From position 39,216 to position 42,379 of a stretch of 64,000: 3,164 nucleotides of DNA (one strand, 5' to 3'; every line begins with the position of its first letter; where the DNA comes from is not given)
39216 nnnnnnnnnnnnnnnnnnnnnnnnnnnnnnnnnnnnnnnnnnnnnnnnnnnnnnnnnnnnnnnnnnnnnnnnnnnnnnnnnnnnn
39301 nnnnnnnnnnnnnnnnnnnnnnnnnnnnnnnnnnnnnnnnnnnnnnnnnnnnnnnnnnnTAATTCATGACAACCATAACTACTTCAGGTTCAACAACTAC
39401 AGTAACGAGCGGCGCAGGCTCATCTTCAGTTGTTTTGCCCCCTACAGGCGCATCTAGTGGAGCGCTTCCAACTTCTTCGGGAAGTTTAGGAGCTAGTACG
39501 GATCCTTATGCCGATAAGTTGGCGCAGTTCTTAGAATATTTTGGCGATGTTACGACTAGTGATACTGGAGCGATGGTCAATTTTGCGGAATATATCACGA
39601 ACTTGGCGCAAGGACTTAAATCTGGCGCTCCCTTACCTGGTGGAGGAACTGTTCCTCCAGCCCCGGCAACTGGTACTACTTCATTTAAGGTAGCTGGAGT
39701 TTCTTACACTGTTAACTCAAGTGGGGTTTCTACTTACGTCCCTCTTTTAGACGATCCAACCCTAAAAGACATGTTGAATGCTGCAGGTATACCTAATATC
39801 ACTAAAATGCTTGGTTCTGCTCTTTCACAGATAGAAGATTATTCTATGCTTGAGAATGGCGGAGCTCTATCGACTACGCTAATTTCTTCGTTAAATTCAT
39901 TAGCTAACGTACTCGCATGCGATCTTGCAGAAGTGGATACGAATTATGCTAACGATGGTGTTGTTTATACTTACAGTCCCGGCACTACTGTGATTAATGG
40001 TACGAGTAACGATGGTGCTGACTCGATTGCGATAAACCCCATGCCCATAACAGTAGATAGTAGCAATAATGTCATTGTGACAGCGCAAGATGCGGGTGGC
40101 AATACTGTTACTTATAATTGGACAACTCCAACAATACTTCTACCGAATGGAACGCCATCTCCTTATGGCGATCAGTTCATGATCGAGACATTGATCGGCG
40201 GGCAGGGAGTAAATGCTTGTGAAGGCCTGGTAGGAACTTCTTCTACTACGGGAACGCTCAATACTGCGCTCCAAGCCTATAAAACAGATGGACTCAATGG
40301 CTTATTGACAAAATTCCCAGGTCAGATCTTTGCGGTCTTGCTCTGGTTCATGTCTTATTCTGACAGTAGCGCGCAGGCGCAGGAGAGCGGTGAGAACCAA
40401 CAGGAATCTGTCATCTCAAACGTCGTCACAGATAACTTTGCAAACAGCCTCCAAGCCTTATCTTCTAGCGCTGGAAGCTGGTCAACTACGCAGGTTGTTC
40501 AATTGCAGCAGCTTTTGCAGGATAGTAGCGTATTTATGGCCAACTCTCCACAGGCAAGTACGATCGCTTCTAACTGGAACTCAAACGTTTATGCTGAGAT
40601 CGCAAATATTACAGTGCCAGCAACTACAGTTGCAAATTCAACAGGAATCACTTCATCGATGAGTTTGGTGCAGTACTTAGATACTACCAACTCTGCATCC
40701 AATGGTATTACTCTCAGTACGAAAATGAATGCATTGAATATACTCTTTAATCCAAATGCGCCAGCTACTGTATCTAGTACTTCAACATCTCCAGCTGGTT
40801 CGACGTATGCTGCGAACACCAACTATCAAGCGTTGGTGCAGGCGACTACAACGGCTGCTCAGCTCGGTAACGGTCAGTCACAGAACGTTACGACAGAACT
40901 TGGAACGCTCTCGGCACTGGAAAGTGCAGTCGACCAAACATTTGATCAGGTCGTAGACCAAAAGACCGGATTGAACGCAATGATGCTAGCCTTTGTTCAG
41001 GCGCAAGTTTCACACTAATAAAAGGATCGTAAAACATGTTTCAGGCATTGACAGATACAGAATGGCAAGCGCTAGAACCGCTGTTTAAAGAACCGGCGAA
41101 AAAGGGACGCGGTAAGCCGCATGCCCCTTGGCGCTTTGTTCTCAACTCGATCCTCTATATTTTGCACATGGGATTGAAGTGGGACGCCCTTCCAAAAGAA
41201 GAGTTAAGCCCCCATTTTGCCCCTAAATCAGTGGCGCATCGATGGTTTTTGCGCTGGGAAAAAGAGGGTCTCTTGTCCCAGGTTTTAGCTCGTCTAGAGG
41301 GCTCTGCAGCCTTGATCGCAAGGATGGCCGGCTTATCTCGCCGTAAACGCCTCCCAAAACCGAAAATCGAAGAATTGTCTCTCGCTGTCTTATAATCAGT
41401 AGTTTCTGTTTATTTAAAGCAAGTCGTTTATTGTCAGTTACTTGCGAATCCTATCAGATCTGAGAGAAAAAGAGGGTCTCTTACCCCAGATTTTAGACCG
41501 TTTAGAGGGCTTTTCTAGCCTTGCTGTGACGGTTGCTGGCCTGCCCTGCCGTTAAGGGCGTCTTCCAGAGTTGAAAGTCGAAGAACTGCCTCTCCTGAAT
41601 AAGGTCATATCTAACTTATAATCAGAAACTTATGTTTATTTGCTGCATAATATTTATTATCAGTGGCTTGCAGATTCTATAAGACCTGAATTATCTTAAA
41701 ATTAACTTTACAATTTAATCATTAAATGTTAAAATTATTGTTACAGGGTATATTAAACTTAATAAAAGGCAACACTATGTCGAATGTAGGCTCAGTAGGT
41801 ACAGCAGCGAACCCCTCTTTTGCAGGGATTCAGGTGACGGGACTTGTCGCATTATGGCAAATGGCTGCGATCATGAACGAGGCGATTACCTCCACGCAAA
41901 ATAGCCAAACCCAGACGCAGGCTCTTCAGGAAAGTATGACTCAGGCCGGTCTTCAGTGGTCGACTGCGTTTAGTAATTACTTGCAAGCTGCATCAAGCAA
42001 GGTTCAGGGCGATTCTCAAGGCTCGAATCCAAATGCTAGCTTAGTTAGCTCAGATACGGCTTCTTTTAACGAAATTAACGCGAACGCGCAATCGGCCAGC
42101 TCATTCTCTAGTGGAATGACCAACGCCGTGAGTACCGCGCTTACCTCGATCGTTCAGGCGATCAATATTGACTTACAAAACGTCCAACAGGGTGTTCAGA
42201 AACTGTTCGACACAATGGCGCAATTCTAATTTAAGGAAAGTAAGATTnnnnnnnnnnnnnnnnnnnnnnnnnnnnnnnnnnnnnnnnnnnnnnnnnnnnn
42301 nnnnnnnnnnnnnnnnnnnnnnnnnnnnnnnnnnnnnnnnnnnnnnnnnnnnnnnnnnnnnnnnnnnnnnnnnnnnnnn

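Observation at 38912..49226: Six-gene operon of unrecognisable Ser/Thr/Ala/Gln-rich proteins beside the injectisome needle block: candidate undescribed T3SS tip/translocon/effector module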

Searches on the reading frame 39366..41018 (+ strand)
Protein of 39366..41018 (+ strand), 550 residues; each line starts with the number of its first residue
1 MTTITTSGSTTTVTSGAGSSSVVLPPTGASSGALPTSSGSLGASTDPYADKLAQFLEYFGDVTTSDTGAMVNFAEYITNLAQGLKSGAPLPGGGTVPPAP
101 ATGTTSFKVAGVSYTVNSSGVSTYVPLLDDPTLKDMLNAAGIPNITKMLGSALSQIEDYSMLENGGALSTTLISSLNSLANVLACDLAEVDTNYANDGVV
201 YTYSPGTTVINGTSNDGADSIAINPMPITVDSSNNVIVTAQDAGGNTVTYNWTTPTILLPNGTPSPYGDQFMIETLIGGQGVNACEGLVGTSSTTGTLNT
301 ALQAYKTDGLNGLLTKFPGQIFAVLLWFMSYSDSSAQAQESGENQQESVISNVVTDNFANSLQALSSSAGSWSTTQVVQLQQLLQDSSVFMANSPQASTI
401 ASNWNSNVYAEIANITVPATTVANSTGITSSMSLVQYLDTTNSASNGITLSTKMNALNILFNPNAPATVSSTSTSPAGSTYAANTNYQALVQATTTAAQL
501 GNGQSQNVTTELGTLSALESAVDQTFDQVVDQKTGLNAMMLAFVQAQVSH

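Call 4: search_protein_families(library=pfam, proteins=[window:39366-41018:+], max_evalue=1)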
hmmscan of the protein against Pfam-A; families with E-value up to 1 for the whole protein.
window:39366-41018:+ (550 aa): 0 families

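Call 5: search_protein_families(library=ncbifam, proteins=[window:39366-41018:+], max_evalue=1)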
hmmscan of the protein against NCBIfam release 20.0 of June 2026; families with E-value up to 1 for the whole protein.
window:39366-41018:+ (550 aa): 0 families

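Call 17: search_solved_structures(query=window:39366-41015:+, max_evalue=1)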
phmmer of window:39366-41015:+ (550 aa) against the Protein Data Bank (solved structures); distinct sequences matched with E-value up to 1: 0.

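Call 87: search_solved_structures(query=A8, max_evalue=10)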
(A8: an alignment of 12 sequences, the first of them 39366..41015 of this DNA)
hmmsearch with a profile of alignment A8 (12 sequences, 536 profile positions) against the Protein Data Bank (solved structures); distinct sequences matched with E-value up to 10: 8.
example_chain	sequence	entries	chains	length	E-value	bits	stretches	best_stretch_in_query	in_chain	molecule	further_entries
9vfj_D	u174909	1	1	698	0.0064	18.8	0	164-262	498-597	Photosystem I reaction center subunit II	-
4f55_A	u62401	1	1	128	0.32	13.1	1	205-258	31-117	Spore cortex-lytic enzyme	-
5lb7_B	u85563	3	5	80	0.38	12.9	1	154-224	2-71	Katanin p60 ATPase-containing subunit A1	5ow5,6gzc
8jx6_A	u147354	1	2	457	1.4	11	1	171-271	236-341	Deep-Sea Helicase 9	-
9mn2_A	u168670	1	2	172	2.1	10.5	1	326-378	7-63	IgA FC receptor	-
5zhy_A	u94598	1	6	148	2.1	10.4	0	346-382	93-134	Spike glycoprotein, Spike glycoprotein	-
9bv3_y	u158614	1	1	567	4.1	9.5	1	32-99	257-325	Midnolin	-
9w39_f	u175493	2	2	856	9.4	8.3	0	32-99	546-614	Maltose/maltodextrin-binding periplasmic protein,Midnolin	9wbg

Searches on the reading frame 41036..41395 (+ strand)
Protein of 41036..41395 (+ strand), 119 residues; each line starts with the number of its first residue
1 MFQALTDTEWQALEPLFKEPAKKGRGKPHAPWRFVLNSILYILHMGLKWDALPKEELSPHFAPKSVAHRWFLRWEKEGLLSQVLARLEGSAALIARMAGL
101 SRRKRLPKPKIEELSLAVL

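Call 4: search_protein_families(library=pfam, proteins=[window:41036-41395:+], max_evalue=1)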
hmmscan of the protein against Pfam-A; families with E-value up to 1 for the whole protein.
window:41036-41395:+ (119 aa): 1 family
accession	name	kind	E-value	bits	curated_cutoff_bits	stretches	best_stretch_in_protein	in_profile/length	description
PF13340.11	DUF4096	-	1.1e-17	64.5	34.3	1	5-83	1-75/76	Putative transposase of IS4/5 family (DUF4096)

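Call 5: search_protein_families(library=ncbifam, proteins=[window:41036-41395:+], max_evalue=1)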
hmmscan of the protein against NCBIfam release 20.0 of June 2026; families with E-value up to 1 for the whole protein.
window:41036-41395:+ (119 aa): 1 family
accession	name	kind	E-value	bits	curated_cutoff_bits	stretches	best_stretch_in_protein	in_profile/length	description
NF033580.1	transpos_IS5_3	equivalog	1.8e-17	63.7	110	1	4-89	4-83/258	IS5 family transposase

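Call 46: find_related_loci(query=A5, collection=genome_contigs, flank=10000)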
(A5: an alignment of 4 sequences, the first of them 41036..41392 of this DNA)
Query A5 (119 aa) in genome_contigs; peptide patterns used: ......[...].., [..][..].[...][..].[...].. (x = any residue, [..] = any of these).
73 stretches matched a pattern; 17 encode a relative of the query (tblastn E <= 1e-3); 16 distinct loci.
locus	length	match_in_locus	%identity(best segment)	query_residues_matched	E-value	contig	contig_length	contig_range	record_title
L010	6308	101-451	61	1-117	2e-45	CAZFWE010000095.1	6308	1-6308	MAG TPA_asm: uncultured bacterium isolate SRP193066_co1_78 genome assembly, contig: NODE_10860_length_6308_cov_4.159284,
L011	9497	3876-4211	51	2-116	2e-35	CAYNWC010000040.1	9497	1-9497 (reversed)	MAG TPA_asm: uncultured bacterium isolate SRP200132_co1_23 genome assembly, contig: NODE_12911_length_9497_cov_6.498200,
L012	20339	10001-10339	50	2-117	4e-35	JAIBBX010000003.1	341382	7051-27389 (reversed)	MAG: Parachlamydiales bacterium isolate SSF52 NODE_201_length_341382_cov_25.586591, whole genome shotgun sequence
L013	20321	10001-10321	53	2-111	9e-34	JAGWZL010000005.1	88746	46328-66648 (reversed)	MAG: Verrucomicrobia bacterium isolate REEB52 contig-150_194, whole genome shotgun sequence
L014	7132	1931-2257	50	2-113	4e-33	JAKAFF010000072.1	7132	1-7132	MAG: bacterium isolate WY1.bin82 NODE_17869_length_7132_cov_0.966024, whole genome shotgun sequence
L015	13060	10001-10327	51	2-113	9e-32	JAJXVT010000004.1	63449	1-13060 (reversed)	MAG: bacterium isolate BP5.bin41 NODE_662_length_63449_cov_1.538438, whole genome shotgun sequence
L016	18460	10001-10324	46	2-112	3e-31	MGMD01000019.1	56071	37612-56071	MAG: Chlamydiae bacterium RIFCSPLOWO2_12_FULL_45_20 rifcsplowo2_12_scaffold_355, whole genome shotgun sequence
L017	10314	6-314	49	9-114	2e-31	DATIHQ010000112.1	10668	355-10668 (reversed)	MAG TPA_asm: Chlamydiales bacterium isolate SMAG_U15642 k141_73521, whole genome shotgun sequence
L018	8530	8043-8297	57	1-88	4e-31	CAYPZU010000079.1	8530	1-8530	MAG TPA_asm: uncultured bacterium isolate SRP292972_co2_195 genome assembly, contig: NODE_8045_length_8530_cov_8.392212,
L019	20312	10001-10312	52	2-108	5e-30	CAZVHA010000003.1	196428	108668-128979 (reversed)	MAG TPA_asm: uncultured bacterium isolate SRP178908_co1_279 genome assembly, contig: NODE_13_length_196428_cov_47.317258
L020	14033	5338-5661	46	1-112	2e-26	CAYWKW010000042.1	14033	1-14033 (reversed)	MAG TPA_asm: uncultured bacterium isolate SRP200132_co2_218 genome assembly, contig: NODE_3663_length_14033_cov_11.33273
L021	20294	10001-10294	46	2-102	3e-26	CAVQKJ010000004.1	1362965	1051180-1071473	MAG: uncultured Chlamydiae bacterium isolate MFD00008.bin.3.143 genome assembly, contig: contig_22723, whole genome shot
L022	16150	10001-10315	43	2-107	3e-25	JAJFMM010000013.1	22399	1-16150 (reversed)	MAG: Chlamydiae bacterium isolate OFTM30 OFTM30_12, whole genome shotgun sequence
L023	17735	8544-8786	54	5-88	8e-25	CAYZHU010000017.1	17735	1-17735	MAG TPA_asm: uncultured bacterium isolate SRP200132_co1_73 genome assembly, contig: NODE_5493_length_17735_cov_5.710407,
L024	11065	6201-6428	51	5-83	1e-22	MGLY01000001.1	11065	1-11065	MAG: Chlamydiae bacterium RIFCSPHIGHO2_12_FULL_49_9 rifcsphigho2_12_scaffold_10285, whole genome shotgun sequence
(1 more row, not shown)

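Call 77: search_protein_families(library=pfam, proteins=[L019:7693-8070:-, L019:6710-7792:-, L019:6294-6701:-, L019:5727-6278:-, L019:3371-5707:-, L019:2365-3339:-, L019:8215-9561:+, L012:8044-9537:+, L012:6532-7803:+, L013:6046-7608:+], max_evalue=0.01)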
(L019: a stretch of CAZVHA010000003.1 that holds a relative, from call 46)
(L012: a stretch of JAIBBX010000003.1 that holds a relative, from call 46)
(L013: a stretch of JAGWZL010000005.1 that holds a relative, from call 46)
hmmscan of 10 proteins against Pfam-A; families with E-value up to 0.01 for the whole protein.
L019:7693-8070:- (126 aa): 1 family
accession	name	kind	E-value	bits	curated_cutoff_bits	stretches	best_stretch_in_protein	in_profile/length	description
PF08427.15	ARMH3_C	-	0.0087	16.3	27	0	18-72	151-206/231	Armadillo-like helical domain-containing protein 3, C-terminal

L019:6710-7792:- (361 aa): 0 families

L019:6294-6701:- (136 aa): 0 families

L019:5727-6278:- (184 aa): 0 families

L019:3371-5707:- (779 aa): 0 families

L019:2365-3339:- (325 aa): 0 families

L019:8215-9561:+ (449 aa): 0 families

L012:8044-9537:+ (498 aa): 10 families
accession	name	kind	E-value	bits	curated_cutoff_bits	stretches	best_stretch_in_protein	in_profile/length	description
PF00069.31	Pkinase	-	3.3e-50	171.3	31.7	1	32-229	8-198/263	Protein kinase domain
PF07714.23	PK_Tyr_Ser-Thr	-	3.2e-35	122.1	23.1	1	33-225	9-202/258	Protein tyrosine and serine/threonine kinase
PF03109.22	ABC1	-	6e-09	35.8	22.9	1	101-183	146-228/244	ABC1 atypical kinase-like domain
PF14531.12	Kinase-like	-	5.4e-05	23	25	1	125-220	148-243/289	Kinase-like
PF01636.29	APH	-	5.8e-05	23.4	23.2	1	131-171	155-199/239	Phosphotransferase enzyme family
PF07228.17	SpoIIE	-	0.0001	22.7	25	1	331-411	4-85/192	Stage II sporulation protein E (SpoIIE)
PF01163.29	RIO1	-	0.00031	20.9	22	1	94-181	78-163/187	RIO domain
PF17667.7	Pkinase_fungal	-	0.00049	19.4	24.1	1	134-197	298-363/387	Fungal protein kinase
PF06293.20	Kdo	-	0.0022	17.9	21.3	1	108-166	103-166/207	Lipopolysaccharide kinase (Kdo/WaaP) family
PF12330.14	Haspin_kinase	-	0.0074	15.8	25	0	123-169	206-253/364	Haspin like kinase domain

L012:6532-7803:+ (424 aa): 0 families

L013:6046-7608:+ (521 aa): 0 families

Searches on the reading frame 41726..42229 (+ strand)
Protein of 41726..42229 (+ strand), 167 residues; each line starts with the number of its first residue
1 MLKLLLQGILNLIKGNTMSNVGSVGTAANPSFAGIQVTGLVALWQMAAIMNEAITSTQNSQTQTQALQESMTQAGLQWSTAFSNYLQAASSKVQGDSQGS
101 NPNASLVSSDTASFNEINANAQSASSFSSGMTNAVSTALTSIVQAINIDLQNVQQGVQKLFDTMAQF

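Call 4: search_protein_families(library=pfam, proteins=[window:41726-42229:+], max_evalue=1)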
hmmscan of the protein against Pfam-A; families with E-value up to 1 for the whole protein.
window:41726-42229:+ (167 aa): 1 family
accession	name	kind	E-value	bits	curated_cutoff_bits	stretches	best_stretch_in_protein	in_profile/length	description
PF09165.15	Ubiq-Cytc-red_N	-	0.13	13.5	22.9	0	79-105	7-33/75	Ubiquinol-cytochrome c reductase 8 kDa, N-terminal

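Call 5: search_protein_families(library=ncbifam, proteins=[window:41726-42229:+], max_evalue=1)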
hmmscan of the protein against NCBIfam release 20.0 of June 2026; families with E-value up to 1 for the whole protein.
window:41726-42229:+ (167 aa): 0 families

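Call 55: search_solved_structures(query=A6, max_evalue=10)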
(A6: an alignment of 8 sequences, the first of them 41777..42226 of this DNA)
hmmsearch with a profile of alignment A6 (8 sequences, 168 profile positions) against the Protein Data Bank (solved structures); distinct sequences matched with E-value up to 10: 2.
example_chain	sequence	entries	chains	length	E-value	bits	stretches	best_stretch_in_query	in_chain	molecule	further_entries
9uv4_A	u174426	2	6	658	0.59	13.4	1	98-163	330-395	MHV 68 glycoprotein B | Murid herpesvirus 68 glycoprotein B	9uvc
6pds_A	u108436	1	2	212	1.7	11.9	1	92-132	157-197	antibody 0PV-a.04 light chain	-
